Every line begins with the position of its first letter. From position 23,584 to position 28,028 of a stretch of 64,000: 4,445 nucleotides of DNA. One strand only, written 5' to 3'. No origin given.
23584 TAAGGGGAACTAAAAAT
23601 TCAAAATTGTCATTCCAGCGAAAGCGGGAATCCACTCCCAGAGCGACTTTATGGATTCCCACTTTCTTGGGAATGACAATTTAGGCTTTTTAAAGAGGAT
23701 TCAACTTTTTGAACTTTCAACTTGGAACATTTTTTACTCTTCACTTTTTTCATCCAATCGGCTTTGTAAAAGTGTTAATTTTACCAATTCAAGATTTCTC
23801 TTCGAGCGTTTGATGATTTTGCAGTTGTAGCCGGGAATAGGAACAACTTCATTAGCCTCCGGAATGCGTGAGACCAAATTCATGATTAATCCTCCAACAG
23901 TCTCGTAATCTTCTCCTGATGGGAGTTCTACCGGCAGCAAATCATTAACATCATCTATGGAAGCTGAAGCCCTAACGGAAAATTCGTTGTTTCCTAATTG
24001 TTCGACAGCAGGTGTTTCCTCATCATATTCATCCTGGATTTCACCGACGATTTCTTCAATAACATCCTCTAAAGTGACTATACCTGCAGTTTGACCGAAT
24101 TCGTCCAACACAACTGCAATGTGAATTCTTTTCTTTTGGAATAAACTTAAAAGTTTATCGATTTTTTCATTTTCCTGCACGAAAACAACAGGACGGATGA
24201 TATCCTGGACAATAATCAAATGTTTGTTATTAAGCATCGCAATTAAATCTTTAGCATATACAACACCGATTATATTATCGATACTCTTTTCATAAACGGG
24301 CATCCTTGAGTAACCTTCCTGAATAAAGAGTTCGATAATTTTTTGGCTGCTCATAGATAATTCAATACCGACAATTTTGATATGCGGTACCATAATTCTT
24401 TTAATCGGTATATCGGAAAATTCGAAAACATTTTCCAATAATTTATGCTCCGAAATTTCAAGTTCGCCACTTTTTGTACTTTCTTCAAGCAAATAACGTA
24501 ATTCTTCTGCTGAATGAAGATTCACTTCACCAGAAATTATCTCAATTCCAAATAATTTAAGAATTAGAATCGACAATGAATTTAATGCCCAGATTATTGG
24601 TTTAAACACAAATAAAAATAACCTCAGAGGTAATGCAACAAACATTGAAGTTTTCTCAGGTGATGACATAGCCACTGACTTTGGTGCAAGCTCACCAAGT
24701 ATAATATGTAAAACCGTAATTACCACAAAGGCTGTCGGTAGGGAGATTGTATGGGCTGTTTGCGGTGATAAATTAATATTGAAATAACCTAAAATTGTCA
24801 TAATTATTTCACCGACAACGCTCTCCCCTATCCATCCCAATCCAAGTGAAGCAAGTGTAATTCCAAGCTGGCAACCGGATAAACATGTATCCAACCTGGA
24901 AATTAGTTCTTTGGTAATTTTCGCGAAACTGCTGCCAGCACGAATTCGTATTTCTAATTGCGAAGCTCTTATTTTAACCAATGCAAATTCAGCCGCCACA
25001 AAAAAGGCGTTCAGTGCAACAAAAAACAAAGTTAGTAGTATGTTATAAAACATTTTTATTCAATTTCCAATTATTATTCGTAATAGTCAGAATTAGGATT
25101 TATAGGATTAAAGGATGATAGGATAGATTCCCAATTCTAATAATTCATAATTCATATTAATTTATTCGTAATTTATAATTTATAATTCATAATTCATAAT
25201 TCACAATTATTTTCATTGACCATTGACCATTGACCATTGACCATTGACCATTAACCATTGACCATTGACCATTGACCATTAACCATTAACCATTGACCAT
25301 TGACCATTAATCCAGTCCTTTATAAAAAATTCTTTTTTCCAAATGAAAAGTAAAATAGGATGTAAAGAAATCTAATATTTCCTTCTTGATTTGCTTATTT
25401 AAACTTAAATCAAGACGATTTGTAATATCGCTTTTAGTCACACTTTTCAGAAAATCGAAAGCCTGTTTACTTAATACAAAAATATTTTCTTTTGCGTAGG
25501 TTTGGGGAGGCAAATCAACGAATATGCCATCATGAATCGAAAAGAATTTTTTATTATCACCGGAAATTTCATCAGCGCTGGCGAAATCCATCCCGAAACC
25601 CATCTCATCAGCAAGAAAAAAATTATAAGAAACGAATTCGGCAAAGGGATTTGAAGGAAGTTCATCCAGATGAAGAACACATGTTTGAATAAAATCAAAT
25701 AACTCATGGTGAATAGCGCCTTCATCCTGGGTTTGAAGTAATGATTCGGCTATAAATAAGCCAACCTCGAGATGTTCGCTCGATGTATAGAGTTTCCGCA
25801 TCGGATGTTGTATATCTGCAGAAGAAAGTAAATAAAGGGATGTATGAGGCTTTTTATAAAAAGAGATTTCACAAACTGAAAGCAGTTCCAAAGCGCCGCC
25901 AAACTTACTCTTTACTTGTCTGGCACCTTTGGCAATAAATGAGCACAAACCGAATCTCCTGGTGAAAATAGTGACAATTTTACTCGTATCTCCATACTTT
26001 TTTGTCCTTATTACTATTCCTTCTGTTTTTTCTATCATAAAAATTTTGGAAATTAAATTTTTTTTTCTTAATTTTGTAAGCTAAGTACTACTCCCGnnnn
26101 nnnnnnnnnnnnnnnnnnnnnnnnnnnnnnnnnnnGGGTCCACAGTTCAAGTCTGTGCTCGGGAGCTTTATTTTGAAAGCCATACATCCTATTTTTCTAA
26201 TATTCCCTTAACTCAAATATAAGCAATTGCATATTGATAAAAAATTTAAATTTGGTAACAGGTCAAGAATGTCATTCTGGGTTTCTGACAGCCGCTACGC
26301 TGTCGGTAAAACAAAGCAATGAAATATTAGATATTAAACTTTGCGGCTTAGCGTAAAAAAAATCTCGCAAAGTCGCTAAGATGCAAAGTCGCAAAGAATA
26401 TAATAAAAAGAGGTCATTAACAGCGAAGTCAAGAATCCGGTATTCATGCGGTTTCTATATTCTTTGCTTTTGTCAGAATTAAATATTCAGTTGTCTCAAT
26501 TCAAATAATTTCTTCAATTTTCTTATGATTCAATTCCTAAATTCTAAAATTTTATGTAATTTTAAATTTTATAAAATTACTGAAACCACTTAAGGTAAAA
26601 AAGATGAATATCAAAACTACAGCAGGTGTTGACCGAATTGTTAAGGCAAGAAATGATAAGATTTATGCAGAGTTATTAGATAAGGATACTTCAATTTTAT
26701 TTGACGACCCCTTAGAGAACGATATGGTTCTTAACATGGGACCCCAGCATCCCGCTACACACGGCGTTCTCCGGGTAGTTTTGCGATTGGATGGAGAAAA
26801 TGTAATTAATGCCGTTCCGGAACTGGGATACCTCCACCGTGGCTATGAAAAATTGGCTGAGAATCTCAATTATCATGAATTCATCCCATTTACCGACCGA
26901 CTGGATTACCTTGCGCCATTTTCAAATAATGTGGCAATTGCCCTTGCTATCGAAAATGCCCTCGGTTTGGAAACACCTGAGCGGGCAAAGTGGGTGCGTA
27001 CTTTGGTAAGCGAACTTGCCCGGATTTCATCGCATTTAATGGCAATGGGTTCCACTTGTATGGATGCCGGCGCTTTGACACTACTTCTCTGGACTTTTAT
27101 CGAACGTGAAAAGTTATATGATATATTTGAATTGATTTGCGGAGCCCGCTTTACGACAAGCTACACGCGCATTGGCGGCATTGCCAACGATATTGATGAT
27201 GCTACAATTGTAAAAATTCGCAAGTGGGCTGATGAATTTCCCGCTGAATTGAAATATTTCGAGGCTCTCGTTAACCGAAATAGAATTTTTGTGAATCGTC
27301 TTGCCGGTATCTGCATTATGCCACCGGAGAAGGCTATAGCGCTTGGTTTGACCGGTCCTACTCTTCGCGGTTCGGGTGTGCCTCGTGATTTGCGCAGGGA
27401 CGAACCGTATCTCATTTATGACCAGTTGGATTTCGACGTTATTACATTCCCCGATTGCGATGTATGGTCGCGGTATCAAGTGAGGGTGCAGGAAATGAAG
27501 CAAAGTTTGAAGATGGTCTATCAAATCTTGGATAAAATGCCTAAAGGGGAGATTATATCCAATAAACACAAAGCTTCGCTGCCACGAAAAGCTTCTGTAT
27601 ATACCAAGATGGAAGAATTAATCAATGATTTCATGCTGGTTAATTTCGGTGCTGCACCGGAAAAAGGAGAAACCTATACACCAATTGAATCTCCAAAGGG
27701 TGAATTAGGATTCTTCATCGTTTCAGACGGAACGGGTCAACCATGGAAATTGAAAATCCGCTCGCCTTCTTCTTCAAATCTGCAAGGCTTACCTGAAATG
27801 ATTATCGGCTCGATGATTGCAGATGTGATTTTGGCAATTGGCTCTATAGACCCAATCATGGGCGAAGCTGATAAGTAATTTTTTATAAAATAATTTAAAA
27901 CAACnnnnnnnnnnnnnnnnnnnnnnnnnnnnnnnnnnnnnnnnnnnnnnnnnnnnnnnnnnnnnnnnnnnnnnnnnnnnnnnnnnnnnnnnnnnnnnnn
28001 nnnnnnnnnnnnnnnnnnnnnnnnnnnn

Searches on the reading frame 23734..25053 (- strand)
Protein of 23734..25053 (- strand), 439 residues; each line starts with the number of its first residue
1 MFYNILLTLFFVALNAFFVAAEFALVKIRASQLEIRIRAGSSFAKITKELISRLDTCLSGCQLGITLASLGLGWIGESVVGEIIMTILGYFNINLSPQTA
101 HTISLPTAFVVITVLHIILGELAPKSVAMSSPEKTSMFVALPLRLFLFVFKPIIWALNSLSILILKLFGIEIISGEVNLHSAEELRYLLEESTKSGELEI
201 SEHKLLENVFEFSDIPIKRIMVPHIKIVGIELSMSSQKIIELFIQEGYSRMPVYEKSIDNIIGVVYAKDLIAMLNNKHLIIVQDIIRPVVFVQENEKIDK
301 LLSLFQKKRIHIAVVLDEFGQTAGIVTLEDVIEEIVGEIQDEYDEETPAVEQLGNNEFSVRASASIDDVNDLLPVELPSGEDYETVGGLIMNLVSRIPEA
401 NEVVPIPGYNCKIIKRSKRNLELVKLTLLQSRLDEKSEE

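Call 61: search_protein_families(library=pfam, proteins=[window:23734-25053:-], max_evalue=0.001)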
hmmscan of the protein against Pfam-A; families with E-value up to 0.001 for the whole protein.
window:23734-25053:- (439 aa): 3 families
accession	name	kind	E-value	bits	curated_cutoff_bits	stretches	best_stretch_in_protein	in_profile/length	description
PF01595.25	CNNM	-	3.3e-45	154.4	28.4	1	6-201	1-180/181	Cyclin M transmembrane N-terminal domain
PF03471.22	CorC_HlyC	-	1.1e-17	64.2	27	1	352-429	2-80/81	Transporter associated domain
PF00571.33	CBS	-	4.9e-17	62.4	24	2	282-336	1-56/57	CBS domain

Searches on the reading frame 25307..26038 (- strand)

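Call 61: search_protein_families(library=pfam, proteins=[window:25307-26038:-], max_evalue=0.001)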
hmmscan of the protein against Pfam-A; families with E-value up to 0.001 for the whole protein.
window:25307-26038:- (243 aa): 2 families
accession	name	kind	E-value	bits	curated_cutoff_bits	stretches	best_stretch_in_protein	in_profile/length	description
PF11967.14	RecO_N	-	1.8e-22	79.6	27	1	1-78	1-78/80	Recombination protein O N terminal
PF02565.21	RecO_C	-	6.6e-10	39.4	22.1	1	92-236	9-152/157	Recombination protein O C terminal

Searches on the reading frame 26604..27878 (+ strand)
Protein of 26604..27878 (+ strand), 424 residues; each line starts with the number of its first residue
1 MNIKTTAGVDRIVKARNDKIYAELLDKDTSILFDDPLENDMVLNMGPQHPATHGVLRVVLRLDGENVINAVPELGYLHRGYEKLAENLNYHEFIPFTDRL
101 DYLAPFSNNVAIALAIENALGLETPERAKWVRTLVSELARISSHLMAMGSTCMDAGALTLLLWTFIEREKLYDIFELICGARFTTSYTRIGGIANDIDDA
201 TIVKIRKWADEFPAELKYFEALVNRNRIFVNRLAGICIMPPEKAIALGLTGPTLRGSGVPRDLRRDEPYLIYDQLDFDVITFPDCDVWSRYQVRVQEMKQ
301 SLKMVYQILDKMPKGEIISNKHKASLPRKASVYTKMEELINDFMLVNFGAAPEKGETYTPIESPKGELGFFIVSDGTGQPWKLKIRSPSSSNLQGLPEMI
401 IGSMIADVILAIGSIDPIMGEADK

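Call 61: search_protein_families(library=pfam, proteins=[window:26604-27878:+], max_evalue=0.001)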
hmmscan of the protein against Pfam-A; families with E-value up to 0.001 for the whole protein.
window:26604-27878:+ (424 aa): 1 family
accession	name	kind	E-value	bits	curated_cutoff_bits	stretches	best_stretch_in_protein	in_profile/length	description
PF00346.24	Complex1_49kDa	-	8e-104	346.9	24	1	154-424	1-271/271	Respiratory-chain NADH dehydrogenase, 49 Kd subunit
